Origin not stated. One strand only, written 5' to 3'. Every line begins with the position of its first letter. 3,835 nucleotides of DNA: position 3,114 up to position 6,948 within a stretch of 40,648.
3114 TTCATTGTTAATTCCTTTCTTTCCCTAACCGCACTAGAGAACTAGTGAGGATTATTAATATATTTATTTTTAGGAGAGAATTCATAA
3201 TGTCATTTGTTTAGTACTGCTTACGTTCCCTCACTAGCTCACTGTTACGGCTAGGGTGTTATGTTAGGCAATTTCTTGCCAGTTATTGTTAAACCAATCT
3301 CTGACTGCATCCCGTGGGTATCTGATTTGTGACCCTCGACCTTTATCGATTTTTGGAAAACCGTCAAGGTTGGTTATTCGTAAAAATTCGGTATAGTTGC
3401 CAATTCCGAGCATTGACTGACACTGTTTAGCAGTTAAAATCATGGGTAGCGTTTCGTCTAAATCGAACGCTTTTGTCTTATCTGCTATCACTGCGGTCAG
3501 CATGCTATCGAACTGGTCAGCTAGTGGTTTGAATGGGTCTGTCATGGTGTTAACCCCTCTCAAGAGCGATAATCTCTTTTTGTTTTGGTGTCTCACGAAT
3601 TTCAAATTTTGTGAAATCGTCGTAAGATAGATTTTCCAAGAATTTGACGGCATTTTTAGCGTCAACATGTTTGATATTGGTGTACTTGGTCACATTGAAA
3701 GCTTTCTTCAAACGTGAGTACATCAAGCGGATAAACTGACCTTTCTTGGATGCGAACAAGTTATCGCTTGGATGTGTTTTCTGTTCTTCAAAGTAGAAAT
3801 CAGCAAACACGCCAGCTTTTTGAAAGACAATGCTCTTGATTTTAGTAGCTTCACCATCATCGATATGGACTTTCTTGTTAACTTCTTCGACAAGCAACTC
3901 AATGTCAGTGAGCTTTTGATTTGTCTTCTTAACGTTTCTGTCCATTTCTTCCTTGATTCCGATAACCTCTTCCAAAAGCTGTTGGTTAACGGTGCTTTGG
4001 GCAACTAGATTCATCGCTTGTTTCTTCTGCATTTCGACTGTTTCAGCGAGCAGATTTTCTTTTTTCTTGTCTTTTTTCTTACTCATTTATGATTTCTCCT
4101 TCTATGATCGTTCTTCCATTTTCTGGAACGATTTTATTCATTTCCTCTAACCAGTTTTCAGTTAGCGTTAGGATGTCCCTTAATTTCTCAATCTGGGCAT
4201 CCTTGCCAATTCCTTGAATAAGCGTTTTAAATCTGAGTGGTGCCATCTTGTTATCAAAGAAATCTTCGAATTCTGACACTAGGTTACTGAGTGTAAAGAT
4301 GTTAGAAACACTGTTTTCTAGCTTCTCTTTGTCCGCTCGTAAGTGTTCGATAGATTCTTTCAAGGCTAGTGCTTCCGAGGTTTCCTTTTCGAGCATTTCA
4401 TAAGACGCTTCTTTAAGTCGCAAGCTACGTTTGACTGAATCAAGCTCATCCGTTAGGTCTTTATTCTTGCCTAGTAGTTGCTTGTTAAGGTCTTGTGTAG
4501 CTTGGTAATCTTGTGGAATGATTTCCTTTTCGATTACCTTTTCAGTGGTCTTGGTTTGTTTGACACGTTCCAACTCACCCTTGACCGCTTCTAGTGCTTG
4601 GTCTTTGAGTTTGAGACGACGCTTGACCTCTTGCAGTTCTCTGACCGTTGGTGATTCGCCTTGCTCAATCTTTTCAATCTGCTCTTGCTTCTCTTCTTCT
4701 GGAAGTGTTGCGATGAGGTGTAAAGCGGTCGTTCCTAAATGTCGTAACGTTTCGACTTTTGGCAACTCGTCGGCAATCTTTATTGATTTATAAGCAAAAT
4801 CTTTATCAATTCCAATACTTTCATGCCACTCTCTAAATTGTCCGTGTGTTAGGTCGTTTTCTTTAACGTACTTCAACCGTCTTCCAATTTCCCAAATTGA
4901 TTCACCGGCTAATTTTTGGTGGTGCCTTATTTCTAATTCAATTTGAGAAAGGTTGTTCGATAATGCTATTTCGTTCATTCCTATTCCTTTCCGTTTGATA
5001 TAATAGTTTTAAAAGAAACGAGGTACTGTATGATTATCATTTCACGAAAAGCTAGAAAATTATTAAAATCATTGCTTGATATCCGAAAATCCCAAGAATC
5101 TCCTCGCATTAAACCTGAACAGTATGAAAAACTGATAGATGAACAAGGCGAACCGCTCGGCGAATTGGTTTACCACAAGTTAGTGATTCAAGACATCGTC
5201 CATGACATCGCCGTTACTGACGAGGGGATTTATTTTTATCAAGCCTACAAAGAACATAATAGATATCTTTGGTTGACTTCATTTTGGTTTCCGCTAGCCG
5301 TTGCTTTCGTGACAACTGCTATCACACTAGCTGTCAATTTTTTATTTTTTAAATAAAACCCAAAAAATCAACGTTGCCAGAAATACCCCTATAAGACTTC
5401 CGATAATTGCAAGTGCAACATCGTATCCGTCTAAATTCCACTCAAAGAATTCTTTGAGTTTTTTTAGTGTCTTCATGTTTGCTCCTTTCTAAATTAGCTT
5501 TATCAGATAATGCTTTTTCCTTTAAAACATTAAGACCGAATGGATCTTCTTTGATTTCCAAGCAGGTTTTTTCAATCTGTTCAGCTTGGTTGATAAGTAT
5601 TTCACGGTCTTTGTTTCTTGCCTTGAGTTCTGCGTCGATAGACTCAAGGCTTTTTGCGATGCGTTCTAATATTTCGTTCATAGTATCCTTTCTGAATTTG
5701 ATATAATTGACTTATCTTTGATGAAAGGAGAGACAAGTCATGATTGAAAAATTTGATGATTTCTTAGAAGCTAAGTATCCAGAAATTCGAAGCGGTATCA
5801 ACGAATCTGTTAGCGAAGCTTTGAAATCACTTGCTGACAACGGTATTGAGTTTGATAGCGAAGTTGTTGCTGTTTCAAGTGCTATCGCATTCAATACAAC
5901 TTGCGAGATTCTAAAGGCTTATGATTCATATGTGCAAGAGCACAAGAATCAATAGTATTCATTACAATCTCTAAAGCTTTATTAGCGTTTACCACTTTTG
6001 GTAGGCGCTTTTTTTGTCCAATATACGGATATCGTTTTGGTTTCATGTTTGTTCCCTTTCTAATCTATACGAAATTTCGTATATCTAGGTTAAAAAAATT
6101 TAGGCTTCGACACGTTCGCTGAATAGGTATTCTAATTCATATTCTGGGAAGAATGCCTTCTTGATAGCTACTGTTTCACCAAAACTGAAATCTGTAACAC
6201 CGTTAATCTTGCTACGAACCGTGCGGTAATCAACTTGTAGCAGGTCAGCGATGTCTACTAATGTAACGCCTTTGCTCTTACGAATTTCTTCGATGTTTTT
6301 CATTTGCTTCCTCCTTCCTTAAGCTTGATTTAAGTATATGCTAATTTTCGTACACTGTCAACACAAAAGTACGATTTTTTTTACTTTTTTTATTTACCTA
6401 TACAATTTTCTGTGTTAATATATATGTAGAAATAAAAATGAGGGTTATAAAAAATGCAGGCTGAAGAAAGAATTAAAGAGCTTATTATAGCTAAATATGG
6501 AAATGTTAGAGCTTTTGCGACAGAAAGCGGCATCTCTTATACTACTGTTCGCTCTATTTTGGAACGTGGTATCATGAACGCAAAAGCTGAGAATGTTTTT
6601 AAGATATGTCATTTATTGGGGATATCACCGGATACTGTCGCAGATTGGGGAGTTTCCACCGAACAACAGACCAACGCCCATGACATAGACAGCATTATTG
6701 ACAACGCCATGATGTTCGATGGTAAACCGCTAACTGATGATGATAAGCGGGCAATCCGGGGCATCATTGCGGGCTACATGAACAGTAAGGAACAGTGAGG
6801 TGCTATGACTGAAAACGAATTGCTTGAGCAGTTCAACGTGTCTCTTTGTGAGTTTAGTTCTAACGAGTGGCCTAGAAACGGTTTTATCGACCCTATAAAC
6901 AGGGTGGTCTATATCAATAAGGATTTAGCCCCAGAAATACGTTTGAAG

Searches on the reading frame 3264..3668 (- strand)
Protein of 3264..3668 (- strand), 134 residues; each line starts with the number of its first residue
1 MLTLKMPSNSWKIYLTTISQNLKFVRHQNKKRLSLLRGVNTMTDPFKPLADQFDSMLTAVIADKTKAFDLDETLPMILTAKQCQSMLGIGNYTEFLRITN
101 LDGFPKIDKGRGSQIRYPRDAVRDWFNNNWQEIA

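Call 4: search_protein_families(library=pfam, proteins=[window:3264-3668:-], max_evalue=0.01)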
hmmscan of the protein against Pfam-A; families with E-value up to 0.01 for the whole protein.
window:3264-3668:- (134 aa): 1 family
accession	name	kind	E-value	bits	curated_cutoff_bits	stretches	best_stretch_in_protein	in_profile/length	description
PF12728.13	HTH_17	-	0.0043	17.7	27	1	78-129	2-50/51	Helix-turn-helix domain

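Call 6: search_protein_families(library=ncbifam, proteins=[window:3264-3668:-], max_evalue=0.01)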
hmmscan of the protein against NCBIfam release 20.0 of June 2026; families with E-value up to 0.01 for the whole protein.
window:3264-3668:- (134 aa): 0 families

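Call 29: search_protein_families(library=phrogs, proteins=[window:3264-3668:-], max_evalue=0.01)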
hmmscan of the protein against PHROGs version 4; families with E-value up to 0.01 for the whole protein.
window:3264-3668:- (134 aa): 2 families
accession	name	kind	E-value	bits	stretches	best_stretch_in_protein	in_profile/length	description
phrog_668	-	DNA, RNA and nucleotide metabolism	1.5e-27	97.5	1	23-133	9-117/181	HTH DNA binding protein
phrog_66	-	integration and excision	0.00059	20.6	1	30-132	42-146/412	excisionase and transcriptional regulator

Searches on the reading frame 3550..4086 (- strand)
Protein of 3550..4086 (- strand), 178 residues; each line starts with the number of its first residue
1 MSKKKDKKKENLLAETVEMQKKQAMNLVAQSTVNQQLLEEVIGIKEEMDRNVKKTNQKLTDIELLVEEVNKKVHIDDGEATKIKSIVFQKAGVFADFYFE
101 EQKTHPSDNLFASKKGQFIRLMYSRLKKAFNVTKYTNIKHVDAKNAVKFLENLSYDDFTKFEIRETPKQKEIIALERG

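Call 4: search_protein_families(library=pfam, proteins=[window:3550-4086:-], max_evalue=0.01)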
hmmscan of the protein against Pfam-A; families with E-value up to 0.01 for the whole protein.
window:3550-4086:- (178 aa): 1 family
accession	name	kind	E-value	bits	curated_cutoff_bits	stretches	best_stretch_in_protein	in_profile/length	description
PF10552.14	ORF6C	-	1.6e-05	25.3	22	1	50-162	7-113/114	ORF6C domain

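Call 6: search_protein_families(library=ncbifam, proteins=[window:3550-4086:-], max_evalue=0.01)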
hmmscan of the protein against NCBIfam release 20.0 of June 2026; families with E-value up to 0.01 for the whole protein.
window:3550-4086:- (178 aa): 0 families

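Call 29: search_protein_families(library=phrogs, proteins=[window:3550-4086:-], max_evalue=0.01)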
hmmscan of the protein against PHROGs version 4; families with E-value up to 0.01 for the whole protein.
window:3550-4086:- (178 aa): 6 families
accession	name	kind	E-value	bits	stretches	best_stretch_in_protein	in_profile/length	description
phrog_2902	-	transcription regulation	4.3e-82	275.3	1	12-177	1-166/169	anti-repressor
phrog_28129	-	unknown function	1.3e-26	93.2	1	135-177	4-46/48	-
phrog_2127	-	transcription regulation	2e-05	25.5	1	110-157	146-193/313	anti-repressor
phrog_463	-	transcription regulation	2.5e-05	24.9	1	47-172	128-247/250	anti-repressor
phrog_2812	-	unknown function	0.0029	18.1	1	108-169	135-194/288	-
phrog_30220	-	unknown function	0.0067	16.6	1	34-85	28-79/374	-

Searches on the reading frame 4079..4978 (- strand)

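Call 4: search_protein_families(library=pfam, proteins=[window:4079-4978:-], max_evalue=0.01)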
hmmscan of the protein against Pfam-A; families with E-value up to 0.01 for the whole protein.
window:4079-4978:- (299 aa): 1 family
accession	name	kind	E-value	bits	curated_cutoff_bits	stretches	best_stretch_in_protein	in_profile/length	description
PF11300.13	DUF3102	-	6.1e-06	26.9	24.4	1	18-118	15-125/129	Protein of unknown function (DUF3102)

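Call 6: search_protein_families(library=ncbifam, proteins=[window:4079-4978:-], max_evalue=0.01)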
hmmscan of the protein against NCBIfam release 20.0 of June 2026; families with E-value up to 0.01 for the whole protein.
window:4079-4978:- (299 aa): 0 families

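Call 29: search_protein_families(library=phrogs, proteins=[window:4079-4978:-], max_evalue=0.01)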
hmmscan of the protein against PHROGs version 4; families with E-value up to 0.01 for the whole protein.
window:4079-4978:- (299 aa): 4 families
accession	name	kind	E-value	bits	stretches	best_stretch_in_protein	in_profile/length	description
phrog_1733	-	unknown function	2.3e-110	369.7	1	1-297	1-305/305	-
phrog_11916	-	unknown function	1.2e-20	74.8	1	35-128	1-99/107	-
phrog_26472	-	unknown function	1.4e-13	51.3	1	67-95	2-30/31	-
phrog_15982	-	unknown function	0.0092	16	1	80-152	202-272/453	-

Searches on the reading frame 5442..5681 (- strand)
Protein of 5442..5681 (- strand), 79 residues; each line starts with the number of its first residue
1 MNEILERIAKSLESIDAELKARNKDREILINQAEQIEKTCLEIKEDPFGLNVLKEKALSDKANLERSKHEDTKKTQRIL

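Call 83: search_protein_families(library=phrogs, proteins=[window:5442-5681:-], max_evalue=0.001)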
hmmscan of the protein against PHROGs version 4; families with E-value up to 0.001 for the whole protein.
window:5442-5681:- (79 aa): 1 family
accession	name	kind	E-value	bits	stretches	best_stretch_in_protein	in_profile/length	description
phrog_17445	-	unknown function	6.5e-21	75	1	1-63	1-63/67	-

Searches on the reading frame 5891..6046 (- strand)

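Call 83: search_protein_families(library=phrogs, proteins=[window:5891-6046:-], max_evalue=0.001)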
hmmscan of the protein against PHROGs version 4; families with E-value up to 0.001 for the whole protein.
window:5891-6046:- (51 aa): 2 families
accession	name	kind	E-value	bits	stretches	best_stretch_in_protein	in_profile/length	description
phrog_4679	-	unknown function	3e-05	25.5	1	1-31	1-31/44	-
phrog_4192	-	unknown function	9.7e-05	23.7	1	1-44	1-41/67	-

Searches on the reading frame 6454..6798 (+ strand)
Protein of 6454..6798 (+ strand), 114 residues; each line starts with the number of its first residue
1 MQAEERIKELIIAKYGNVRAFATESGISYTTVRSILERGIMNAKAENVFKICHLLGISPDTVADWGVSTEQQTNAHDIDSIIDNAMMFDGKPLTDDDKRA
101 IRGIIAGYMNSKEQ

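Call 68: search_protein_families(library=pfam, proteins=[window:6454-6798:+], max_evalue=0.001)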
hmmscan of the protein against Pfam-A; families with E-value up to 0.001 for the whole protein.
window:6454-6798:+ (114 aa): 4 families
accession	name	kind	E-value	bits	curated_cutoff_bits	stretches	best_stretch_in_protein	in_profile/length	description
PF13551.12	HTH_29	-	1.1e-06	29.1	28.1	0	40-65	5-32/64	Winged helix-turn helix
PF13518.12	HTH_28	-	6.9e-06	26.5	25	0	46-65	13-32/52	Helix-turn-helix domain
PF01381.28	HTH_3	-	2.2e-05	24.8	23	1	7-60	1-53/55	Helix-turn-helix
PF09862.15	DUF2089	-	0.00055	20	33.4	0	12-38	13-39/47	Domain of unknown function (DUF2089)-HTH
